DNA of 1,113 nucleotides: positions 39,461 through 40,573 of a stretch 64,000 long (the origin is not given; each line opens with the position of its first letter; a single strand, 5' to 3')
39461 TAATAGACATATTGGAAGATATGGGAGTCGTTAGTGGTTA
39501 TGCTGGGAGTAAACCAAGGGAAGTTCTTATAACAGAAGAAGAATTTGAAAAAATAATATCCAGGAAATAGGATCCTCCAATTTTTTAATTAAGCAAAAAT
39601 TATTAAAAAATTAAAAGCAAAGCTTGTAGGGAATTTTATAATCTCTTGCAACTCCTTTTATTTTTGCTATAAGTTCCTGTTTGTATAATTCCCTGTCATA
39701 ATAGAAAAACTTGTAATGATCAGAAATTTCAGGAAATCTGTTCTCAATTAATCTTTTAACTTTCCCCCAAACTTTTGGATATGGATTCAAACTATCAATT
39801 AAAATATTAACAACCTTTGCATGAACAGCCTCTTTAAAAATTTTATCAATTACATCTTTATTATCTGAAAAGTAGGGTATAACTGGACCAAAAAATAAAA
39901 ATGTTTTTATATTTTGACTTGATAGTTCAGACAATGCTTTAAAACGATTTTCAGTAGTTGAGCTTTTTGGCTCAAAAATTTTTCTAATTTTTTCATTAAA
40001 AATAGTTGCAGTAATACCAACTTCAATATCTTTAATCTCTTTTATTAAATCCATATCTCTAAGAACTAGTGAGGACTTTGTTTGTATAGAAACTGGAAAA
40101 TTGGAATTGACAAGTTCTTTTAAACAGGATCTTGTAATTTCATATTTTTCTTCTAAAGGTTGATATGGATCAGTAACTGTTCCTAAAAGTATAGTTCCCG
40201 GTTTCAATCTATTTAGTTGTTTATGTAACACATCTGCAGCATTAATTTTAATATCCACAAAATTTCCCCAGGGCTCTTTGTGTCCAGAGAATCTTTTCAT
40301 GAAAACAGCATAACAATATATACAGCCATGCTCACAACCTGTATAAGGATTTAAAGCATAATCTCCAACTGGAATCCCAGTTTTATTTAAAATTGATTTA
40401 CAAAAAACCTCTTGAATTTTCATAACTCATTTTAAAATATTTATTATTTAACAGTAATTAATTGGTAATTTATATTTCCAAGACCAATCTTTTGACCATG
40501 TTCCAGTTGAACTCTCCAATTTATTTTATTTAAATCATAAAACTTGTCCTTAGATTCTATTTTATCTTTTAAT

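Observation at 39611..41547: Inverted two-gene module: DUF362/2x[4Fe-4S] protein plus SPL-like radical SAM enzyme inserted between ftsK and rimO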

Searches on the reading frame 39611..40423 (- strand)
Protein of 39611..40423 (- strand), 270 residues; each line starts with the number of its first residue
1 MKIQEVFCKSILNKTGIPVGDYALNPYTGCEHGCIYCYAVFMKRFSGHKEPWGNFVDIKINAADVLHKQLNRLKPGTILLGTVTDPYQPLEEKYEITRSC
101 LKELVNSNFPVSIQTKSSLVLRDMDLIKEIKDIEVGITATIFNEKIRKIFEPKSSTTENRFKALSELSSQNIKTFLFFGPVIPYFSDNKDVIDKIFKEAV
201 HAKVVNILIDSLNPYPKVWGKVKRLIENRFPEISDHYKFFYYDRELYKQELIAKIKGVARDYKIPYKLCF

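Call 3: search_protein_families(library=pfam, proteins=[window:39611-40423:-], max_evalue=0.01)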
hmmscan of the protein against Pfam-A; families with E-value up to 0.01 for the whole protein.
window:39611-40423:- (270 aa): 3 families
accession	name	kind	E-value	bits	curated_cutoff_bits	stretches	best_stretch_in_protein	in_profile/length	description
PF04055.27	Radical_SAM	-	8.2e-15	55.8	29.5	1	25-188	2-157/166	Radical SAM superfamily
PF08902.16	DUF1848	-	0.0062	16.8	30.5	0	27-39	250-262/262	Domain of unknown function (DUF1848)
PF07505.17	DUF5131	-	0.009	16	28.9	0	15-97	2-92/243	Protein of unknown function (DUF5131)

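Call 4: search_protein_families(library=ncbifam, proteins=[window:39611-40423:-], max_evalue=0.01)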
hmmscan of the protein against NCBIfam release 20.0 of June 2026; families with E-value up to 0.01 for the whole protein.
window:39611-40423:- (270 aa): 6 families
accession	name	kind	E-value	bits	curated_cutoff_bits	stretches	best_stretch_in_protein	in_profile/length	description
TIGR04470.1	rSAM_mob_pairB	equivalog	2e-52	178.3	410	1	3-267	1-257/285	radical SAM mobile pair protein B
NF033668.1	rSAM_PA0069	hypoth_equivalog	8.8e-46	156.5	360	1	8-202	43-244/348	PA0069 family radical SAM protein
NF038135.1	rSAM_Rv2578c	equivalog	3.3e-38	131.5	430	1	2-263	39-315/317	Rv2578c family radical SAM protein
NF038136.1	rSAM_Rv_intein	exception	3.8e-31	108.6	700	2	57-260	357-569/574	intein-containing Rv2578c family radical SAM protein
TIGR04070.1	photo_TT_lyase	equivalog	8.4e-05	21.7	400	1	14-202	71-257/338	spore photoproduct lyase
TIGR01210.1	TIGR01210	equivalog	0.0044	16.3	212.15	1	103-206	96-202/313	archaeosine biosynthesis radical SAM protein RaSEA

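Call 6: find_homologous_proteins(query=window:39611-40423:-)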
Query window:39611-40423:- (270 aa): 7590 proteins with E <= 0.001 among 8000 candidates; the best 120 are listed.
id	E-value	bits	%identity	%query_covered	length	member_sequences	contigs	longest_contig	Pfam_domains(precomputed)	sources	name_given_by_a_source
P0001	4.8e-168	576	93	100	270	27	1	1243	PF04055.28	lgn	-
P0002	2.5e-155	534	86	100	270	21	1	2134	PF04055.28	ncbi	ncbi:MAG: radical SAM protein [Actinomycetota bacterium]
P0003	1.9e-151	521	84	100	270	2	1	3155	PF04055.28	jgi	-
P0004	7.4e-150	516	83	100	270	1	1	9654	PF04055.28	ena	-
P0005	4.1e-140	484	78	100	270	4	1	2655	PF04055.28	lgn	-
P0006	4.0e-104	366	60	100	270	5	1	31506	PF20903.4,PF04055.28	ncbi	-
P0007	3.9e-103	363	59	100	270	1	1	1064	PF04055.28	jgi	-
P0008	1.3e-100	355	57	100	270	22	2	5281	PF04055.28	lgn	-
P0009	1.3e-100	355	57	100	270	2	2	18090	PF04055.28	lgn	-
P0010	5.2e-100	353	55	100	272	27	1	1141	PF04055.28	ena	-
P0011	2.4e-99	350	57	100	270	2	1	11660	PF04055.28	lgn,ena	-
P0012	4.4e-99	350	55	100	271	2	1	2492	PF04055.28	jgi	-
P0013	9.9e-99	348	56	100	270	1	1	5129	PF04055.28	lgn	-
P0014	1.6e-98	348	55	100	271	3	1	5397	PF04055.28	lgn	-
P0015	1.1e-97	345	54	100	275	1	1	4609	PF04055.28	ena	-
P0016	1.4e-97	345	54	100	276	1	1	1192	PF04055.28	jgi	jgi:DNA repair photolyase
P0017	1.5e-97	344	54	100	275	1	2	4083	PF04055.28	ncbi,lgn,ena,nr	ncbi:MAG TPA: radical SAM protein [Atribacterota bacterium]|nr:radical SAM protein [Atribacterota ba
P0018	3.1e-97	343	54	99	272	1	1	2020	PF04055.28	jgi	jgi:DNA repair photolyase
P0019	5.1e-97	343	54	100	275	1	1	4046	PF04055.28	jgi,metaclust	metaclust:\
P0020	1.2e-96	342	54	100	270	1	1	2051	PF04055.28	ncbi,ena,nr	ncbi:radical SAM protein [candidate division WOR-3 bacterium]|nr:radical SAM protein [candidate divi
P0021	1.9e-96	341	55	100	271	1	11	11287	PF04055.28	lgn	-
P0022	2.5e-96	341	55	100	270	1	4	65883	PF07505.18,PF04055.28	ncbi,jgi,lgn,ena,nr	ncbi:MAG: hypothetical protein B5M53_04170 [Candidatus Cloacimonas sp. 4484_209]|nr:MAG: hypothetica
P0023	3.4e-96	340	53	100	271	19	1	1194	PF04055.28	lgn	-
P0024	7.3e-96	339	54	100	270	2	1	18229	PF04055.28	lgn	-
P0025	1.2e-95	338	54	100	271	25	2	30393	PF04055.28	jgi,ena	-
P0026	1.9e-95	338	54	100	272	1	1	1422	PF04055.28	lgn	-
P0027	2.4e-95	337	54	100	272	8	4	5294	PF04055.28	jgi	jgi:DNA repair photolyase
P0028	4.9e-95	336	52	100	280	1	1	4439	PF04055.28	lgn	-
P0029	5.9e-95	336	54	100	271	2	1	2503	PF04055.28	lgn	-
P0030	5.9e-95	336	56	100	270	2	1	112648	PF07505.18,PF04055.28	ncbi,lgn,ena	-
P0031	1.2e-94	335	53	100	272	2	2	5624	PF04055.28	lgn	-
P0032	4.4e-94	333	54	100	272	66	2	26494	PF04055.28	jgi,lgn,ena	jgi:DNA repair photolyase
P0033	1.1e-93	332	54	100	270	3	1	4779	PF04055.28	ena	-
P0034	1.3e-93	332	55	96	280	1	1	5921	PF04055.28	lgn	-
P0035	2.2e-93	331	53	100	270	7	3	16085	PF04055.28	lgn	-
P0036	3.0e-93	330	54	100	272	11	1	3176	PF04055.28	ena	-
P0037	6.6e-93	329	53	100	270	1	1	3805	PF07505.18,PF20903.4,PF04055.28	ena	-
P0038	2.0e-92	328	55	93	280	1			PF04055.28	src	-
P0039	4.1e-92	327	53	99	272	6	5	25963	PF04055.28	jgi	jgi:DNA repair photolyase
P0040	3.2e-91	324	55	91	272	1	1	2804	PF04055.28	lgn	-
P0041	3.7e-91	324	54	100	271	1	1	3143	PF04055.28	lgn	-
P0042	8.7e-91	322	54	100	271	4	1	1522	PF04055.28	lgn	-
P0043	1.5e-90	322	51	99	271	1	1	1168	PF20903.4,PF04055.28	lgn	-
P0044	2.6e-90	321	54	100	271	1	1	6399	PF07505.18,PF20903.4,PF04055.28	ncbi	-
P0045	9.4e-90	319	51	98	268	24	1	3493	PF07505.18,PF04055.28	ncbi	-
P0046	2.0e-89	318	53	100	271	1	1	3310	PF04055.28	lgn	-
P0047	3.2e-89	317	52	99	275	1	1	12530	PF04055.28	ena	-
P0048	5.8e-89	316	52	100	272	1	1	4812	PF04055.28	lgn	-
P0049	6.1e-89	316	54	100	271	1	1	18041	PF20903.4,PF04055.28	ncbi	-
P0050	1.3e-88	315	54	95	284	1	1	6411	PF04055.28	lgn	-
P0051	2.0e-88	315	52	100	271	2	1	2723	PF04055.28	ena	-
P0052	4.1e-88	314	50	99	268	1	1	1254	PF07505.18,PF04055.28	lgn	-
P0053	5.0e-88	313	50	99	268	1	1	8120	PF04055.28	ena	-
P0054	9.5e-88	312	52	100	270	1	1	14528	PF07505.18,PF20903.4,PF04055.28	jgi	jgi:DNA repair photolyase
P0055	1.2e-87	312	49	98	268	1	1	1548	PF04055.28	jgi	jgi:DNA repair photolyase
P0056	1.3e-87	312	49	98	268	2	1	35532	PF04055.28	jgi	jgi:DNA repair photolyase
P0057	2.0e-87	311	52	98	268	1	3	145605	PF07505.18,PF04055.28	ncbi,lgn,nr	ncbi:MAG: radical SAM protein [Chloroflexi bacterium]|nr:radical SAM protein [Chloroflexota bacteriu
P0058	4.6e-87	310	49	99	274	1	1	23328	PF04055.28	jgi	-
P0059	4.7e-87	310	51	97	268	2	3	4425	PF04055.28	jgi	-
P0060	5.9e-87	310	51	100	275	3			PF20903.4,PF04055.28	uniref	uniref:Radical SAM protein n=1 Tax=candidate division WOR-3 bacterium TaxID=2052148 RepID=A0A7V0Z6M5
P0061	7.3e-87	309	50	97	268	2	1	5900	PF04055.28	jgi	-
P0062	8.0e-87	309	50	99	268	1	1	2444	PF07505.18,PF04055.28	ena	-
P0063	8.6e-87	309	49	99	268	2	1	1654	PF04055.28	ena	-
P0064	9.2e-87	309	51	100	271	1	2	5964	PF04055.28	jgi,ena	-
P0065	9.6e-87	309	50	98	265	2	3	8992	PF04055.28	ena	-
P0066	9.8e-87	309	49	99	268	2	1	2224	PF04055.28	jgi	-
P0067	1.1e-86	309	51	100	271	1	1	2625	PF20903.4,PF04055.28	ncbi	-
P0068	1.7e-86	308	48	99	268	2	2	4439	PF04055.28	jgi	jgi:DNA repair photolyase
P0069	3.2e-86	307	50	98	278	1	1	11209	PF04055.28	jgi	jgi:DNA repair photolyase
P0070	5.0e-86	307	49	99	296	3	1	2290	PF04055.28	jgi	jgi:DNA repair photolyase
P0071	5.2e-86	307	49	99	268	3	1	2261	PF04055.28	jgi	-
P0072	5.6e-86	307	48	99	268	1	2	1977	PF04055.28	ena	-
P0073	5.8e-86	307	48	99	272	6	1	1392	PF04055.28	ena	-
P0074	1.1e-85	306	49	99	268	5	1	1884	PF04055.28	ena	-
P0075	1.3e-85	305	49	98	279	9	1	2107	PF07505.18,PF20903.4,PF04055.28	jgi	jgi:DNA repair photolyase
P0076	1.6e-85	305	50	100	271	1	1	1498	PF20903.4,PF04055.28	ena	-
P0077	1.9e-85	305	48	98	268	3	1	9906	PF07505.18,PF04055.28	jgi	jgi:DNA repair photolyase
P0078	2.1e-85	305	49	100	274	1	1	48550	PF04055.28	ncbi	-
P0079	2.3e-85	305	48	100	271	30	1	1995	PF04055.28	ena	-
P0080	3.3e-85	304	49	99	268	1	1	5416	PF04055.28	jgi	jgi:DNA repair photolyase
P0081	3.6e-85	304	49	100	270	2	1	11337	PF20903.4,PF04055.28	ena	-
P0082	4.0e-85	304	50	98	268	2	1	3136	PF04055.28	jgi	jgi:DNA repair photolyase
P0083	4.5e-85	304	50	99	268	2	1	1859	PF04055.28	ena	-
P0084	4.9e-85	303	49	99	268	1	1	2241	PF04055.28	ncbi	-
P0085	6.0e-85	303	51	100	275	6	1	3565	PF04055.28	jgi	jgi:DNA repair photolyase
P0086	6.6e-85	303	48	100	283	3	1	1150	PF07505.18,PF04055.28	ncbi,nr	ncbi:MAG: radical SAM protein, partial [Chloroflexi bacterium]|nr:radical SAM protein [Chloroflexota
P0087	6.8e-85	303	51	91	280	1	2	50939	PF07505.18,PF04055.28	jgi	jgi:DNA repair photolyase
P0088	9.8e-85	302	48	99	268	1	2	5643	PF04055.28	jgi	jgi:DNA repair photolyase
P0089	1.0e-84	302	47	99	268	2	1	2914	PF04055.28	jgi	jgi:DNA repair photolyase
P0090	1.1e-84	302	49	99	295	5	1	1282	PF07505.18,PF04055.28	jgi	jgi:DNA repair photolyase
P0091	1.1e-84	302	49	98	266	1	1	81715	PF04055.28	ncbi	ncbi:MAG: radical SAM protein [Anaerolineae bacterium]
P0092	1.1e-84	302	51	99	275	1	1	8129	PF04055.28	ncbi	-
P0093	1.3e-84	302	50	97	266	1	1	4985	PF07505.18,PF04055.28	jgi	-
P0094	1.3e-84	302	47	100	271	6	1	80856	PF04055.28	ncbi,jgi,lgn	-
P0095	1.5e-84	302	51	99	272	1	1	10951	PF20903.4,PF04055.28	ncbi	-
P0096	1.6e-84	302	51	100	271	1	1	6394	PF20903.4,PF04055.28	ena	-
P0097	1.7e-84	302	46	100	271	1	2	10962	PF04055.28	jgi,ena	-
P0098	1.7e-84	302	52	99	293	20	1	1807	PF04055.28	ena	-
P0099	1.7e-84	302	48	98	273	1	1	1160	PF04055.28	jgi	jgi:DNA repair photolyase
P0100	1.7e-84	302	47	99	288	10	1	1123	PF04055.28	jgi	-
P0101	2.0e-84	301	48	99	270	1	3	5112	PF04055.28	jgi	jgi:DNA repair photolyase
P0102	2.6e-84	301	50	98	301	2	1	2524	PF07505.18,PF20903.4,PF04055.28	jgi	jgi:DNA repair photolyase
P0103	2.6e-84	301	50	99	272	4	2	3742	PF04055.28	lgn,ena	-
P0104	2.7e-84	301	46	100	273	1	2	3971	PF07505.18,PF04055.28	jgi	-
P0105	2.7e-84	301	47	99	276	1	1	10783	PF04055.28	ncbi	ncbi:MAG: radical SAM protein [Anaerolineae bacterium]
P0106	3.1e-84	301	48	99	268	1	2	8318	PF04055.28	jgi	jgi:DNA repair photolyase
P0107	3.3e-84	301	50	98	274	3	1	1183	PF04055.28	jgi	-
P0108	3.8e-84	301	48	99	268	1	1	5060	PF07505.18,PF04055.28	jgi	-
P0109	4.0e-84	300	48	99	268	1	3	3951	PF04055.28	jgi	jgi:DNA repair photolyase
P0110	4.2e-84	300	48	99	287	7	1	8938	PF07505.18,PF04055.28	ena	-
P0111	4.3e-84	300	50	100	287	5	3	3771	PF20903.4,PF04055.28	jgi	-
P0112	4.3e-84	300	49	98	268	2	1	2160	PF07505.18,PF04055.28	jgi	jgi:DNA repair photolyase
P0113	4.3e-84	300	48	99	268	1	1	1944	PF04055.28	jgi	jgi:DNA repair photolyase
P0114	4.5e-84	300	48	99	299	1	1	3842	PF04055.28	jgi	-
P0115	6.5e-84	300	49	100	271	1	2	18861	PF04055.28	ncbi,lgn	ncbi:MAG: radical SAM protein [candidate division WOR-3 bacterium]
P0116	6.6e-84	300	46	100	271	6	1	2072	PF04055.28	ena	-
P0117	8.0e-84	299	50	99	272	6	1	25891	PF20903.4,PF04055.28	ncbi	ncbi:MAG: spore photoproduct lyase family protein [candidate division WOR-3 bacterium]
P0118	9.2e-84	299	50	100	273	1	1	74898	PF04055.28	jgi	jgi:DNA repair photolyase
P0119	9.4e-84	299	48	100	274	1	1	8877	PF07505.18,PF04055.28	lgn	-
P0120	9.9e-84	299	48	98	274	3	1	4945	PF04055.28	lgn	-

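Call 8: find_encoding_contigs(protein=P0004, flank=6000, max_places=3)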
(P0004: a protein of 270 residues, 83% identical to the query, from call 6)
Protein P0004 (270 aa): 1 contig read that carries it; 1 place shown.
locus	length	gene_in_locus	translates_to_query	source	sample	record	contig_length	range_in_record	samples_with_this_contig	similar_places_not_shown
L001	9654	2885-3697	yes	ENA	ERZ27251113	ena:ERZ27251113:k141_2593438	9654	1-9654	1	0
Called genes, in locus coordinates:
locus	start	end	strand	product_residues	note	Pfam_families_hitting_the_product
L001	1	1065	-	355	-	?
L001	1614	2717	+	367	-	PF04015:DUF362, PF14697:Fer4_21 (faint), PF25160:LdpA_Fe-S-bd (faint), PF00037:Fer4 (weak), PF12797:Fer4_2 (faint), PF12838:Fer4_7 (weak), PF12837:Fer4_6 (weak)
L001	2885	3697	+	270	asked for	PF04055:Radical_SAM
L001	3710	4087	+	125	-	PF04126:Cyclophil_like, PF18050:Cyclophil_like2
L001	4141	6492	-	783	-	PF13491:FtsK_4TM, PF17854:FtsK_alpha, PF01580:FtsK_SpoIIIE, PF09397:FtsK_gamma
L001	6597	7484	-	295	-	PF00701:DHDPS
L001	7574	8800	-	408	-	PF00696:AA_kinase, PF13840:ACT_7, PF22468:ACT_9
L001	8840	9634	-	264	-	PF01113:DapB_N, PF05173:DapB_C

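Call 9: find_encoding_contigs(protein=P0006, flank=6000, max_places=3)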
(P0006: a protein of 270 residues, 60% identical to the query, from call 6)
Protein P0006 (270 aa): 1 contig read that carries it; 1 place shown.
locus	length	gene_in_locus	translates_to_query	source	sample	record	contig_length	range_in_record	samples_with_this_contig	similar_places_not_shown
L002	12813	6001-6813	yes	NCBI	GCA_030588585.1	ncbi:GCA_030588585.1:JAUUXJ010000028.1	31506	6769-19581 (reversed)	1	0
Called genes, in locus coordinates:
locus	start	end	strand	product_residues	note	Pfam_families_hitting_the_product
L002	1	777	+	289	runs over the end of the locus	PF04055:Radical_SAM, PF13353:Fer4_12 (faint)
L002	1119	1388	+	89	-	PF01402:RHH_1 (weak)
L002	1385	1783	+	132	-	PF01850:PIN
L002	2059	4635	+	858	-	-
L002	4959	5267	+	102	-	PF01022:HTH_5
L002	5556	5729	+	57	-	-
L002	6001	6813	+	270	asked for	PF20903:SPL (weak), PF04055:Radical_SAM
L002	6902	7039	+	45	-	-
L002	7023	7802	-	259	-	-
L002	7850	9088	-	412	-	PF00330:Aconitase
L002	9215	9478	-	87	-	-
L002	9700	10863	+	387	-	PF24568:CC_PcsB, PF01551:Peptidase_M23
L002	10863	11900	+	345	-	PF13177:DNA_pol3_delta2, PF00004:AAA (weak)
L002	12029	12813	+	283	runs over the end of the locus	PF04468:PSP1, PF28472:PSP1_3rd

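Call 10: find_encoding_contigs(protein=P0022, flank=6000, max_places=3)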
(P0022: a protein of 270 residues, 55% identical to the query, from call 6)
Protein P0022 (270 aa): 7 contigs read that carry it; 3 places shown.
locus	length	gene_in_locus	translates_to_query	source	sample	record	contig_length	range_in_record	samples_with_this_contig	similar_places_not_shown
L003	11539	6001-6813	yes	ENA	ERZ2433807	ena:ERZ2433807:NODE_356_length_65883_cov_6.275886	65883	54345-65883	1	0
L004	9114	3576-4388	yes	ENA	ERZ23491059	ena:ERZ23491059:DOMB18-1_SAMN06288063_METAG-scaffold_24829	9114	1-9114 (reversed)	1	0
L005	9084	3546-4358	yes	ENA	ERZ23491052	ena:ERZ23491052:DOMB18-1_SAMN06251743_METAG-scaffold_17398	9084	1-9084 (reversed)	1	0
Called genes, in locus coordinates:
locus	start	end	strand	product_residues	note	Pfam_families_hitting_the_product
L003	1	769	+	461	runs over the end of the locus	PF01554:MatE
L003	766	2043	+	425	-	PF12832:MFS_1_like (weak), PF07690:MFS_1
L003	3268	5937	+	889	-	-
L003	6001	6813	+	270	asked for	PF07505:DUF5131 (weak), PF04055:Radical_SAM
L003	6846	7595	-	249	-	PF00753:Lactamase_B, PF19583:ODP (faint)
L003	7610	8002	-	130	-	-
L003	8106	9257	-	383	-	PF07690:MFS_1, PF12832:MFS_1_like, PF07690:MFS_1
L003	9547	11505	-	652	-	PF01839:FG-GAP (faint), PF25292:Beta-prop_CGLA (faint), PF13517:FG-GAP_3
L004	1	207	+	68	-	?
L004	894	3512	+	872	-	-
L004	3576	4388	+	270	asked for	PF07505:DUF5131 (weak), PF04055:Radical_SAM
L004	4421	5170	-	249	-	PF00753:Lactamase_B, PF19583:ODP (faint)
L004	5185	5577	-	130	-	-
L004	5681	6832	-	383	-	PF07690:MFS_1, PF12832:MFS_1_like, PF07690:MFS_1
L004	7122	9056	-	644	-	PF01839:FG-GAP (faint), PF25292:Beta-prop_CGLA (faint), PF13517:FG-GAP_3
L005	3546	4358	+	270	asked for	PF07505:DUF5131 (weak), PF04055:Radical_SAM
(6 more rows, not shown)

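Call 13: find_related_loci(query=A1, collection=genome_contigs, flank=6000)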
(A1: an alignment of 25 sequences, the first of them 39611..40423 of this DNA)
Query A1 (270 aa) in genome_contigs; peptide patterns used: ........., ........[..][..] (x = any residue, [..] = any of these).
599 stretches matched a pattern (row limit reached: there are more); 589 encode a relative of the query (tblastn E <= 1e-3); the best 80 are kept; 80 distinct loci.
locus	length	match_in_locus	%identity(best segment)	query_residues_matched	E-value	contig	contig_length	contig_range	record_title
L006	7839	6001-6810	86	1-270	4e-161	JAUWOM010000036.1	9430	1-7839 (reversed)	MAG: Actinomycetes bacterium isolate CSMAG_2450 CSMAG_2450_k141_279713_length_9430_cov_10.2690, whole genome shotgun seq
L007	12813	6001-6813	46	1-270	3e-93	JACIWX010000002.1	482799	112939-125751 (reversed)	MAG: Chloroflexota bacterium isolate MAG-37 Chloroflexota_E3_bin22_Scaffold_2, whole genome shotgun sequence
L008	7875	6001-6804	50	3-270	4e-91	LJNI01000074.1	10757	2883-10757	MAG: candidate division TA06 bacterium DG_78 WOR1_52_54_8102, whole genome shotgun sequence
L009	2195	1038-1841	48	4-270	1e-93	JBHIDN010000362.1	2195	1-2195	MAG: Anaerolineae bacterium isolate b3.sp3_bin.49 NODE_31633_length_2195_cov_4.565888, whole genome shotgun sequence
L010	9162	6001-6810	49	1-266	4e-87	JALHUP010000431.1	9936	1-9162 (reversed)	MAG: Candidatus Zixiibacteriota bacterium isolate PFL53 seq_4532339, whole genome shotgun sequence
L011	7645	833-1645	50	1-270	1e-86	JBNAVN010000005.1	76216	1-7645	MAG: bacterium isolate Kamch4342-D-MF-039 bin23.fa-5, whole genome shotgun sequence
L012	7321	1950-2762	50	1-270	3e-86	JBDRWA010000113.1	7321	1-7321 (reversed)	MAG: candidate division WOR-3 bacterium isolate JZ-2_201709_bins_162 JZ-2_201709_bins_162_scaffold_113, whole genome sho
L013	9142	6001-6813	48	1-270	8e-86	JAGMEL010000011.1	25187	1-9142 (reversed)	MAG: candidate division WOR-3 bacterium isolate RS_18_8 ZL530.bin.8.fa_11, whole genome shotgun sequence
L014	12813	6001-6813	48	1-270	9e-84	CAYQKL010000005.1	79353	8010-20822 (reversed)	MAG TPA_asm: uncultured bacterium isolate binchicken_co274_33 genome assembly, contig: NODE_815_length_79353_cov_11.0430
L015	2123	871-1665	48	3-267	1e-85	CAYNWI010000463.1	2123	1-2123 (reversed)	MAG TPA_asm: uncultured Anaerolineae bacterium isolate binchicken_co196_404 genome assembly, contig: NODE_85256_length_2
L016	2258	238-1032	46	3-267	5e-85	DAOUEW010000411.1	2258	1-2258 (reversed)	MAG TPA_asm: Anaerolineae bacterium isolate N9_380 k139_1812282, whole genome shotgun sequence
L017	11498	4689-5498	44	1-270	4e-79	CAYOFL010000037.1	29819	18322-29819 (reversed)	MAG TPA_asm: uncultured Ignavibacteria bacterium isolate binchicken_co211_253 genome assembly, contig: NODE_897_length_2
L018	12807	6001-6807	46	1-267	2e-78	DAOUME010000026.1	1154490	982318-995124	MAG TPA_asm: Anaerolineae bacterium isolate W31_79 k127_118394, whole genome shotgun sequence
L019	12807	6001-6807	45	1-270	5e-76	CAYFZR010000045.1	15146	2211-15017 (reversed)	MAG TPA_asm: uncultured archaeon isolate ERP108616_co1_421 genome assembly, contig: k119_753632, whole genome shotgun se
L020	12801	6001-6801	44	4-270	2e-75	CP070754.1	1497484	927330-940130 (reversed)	MAG: Candidatus Bathyarchaeota archaeon isolate bin30 chromosome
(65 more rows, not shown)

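Call 18: search_solved_structures(query=window:39611-40423:-, max_evalue=1)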
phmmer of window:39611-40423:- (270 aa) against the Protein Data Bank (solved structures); distinct sequences matched with E-value up to 1: 3.
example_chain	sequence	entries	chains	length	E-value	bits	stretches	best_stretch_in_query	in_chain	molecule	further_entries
5gpa_A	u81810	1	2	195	0.65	12.8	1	179-262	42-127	Transcriptional regulator (TetR/AcrR family)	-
6cdi_h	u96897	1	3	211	0.74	12.6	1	32-115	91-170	vFP16.02 Heavy Chain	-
5gp9_A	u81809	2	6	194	0.98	12.2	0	179-260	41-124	Transcriptional regulator (TetR/AcrR family)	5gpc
